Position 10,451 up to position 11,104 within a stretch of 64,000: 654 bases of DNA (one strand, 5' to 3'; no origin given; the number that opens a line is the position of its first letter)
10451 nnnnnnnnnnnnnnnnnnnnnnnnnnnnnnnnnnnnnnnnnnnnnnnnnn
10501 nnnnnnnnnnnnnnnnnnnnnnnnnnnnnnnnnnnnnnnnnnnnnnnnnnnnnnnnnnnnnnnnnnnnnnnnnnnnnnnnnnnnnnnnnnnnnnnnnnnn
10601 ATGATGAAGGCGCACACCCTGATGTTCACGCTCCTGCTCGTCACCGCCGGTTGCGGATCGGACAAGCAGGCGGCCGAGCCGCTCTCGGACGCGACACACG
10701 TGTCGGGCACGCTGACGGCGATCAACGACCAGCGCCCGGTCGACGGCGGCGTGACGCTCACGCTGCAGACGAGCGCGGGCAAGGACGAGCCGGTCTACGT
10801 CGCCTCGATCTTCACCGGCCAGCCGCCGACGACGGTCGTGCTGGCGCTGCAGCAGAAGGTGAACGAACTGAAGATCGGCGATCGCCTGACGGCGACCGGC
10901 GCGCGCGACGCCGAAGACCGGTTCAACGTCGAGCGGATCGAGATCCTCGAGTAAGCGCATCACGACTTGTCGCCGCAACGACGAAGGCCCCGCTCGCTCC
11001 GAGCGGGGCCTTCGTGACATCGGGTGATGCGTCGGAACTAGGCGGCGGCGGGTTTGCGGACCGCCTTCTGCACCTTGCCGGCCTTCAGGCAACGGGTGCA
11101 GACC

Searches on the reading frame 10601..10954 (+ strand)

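Call 35: search_protein_families(library=pfam, proteins=[window:10601-10954:+], max_evalue=0.0001)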
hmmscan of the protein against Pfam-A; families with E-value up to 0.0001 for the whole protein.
window:10601-10954:+ (117 aa): 0 families

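Call 90: search_protein_families(library=pfam, proteins=[window:10601-10954:+], max_evalue=1)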
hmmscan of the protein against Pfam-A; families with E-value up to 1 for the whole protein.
window:10601-10954:+ (117 aa): 1 family
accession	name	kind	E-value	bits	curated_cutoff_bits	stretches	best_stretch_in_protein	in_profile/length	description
PF19135.5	DUF5818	-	0.1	12.6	27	1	91-114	32-55/57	Protein of unknown function (DUF5818)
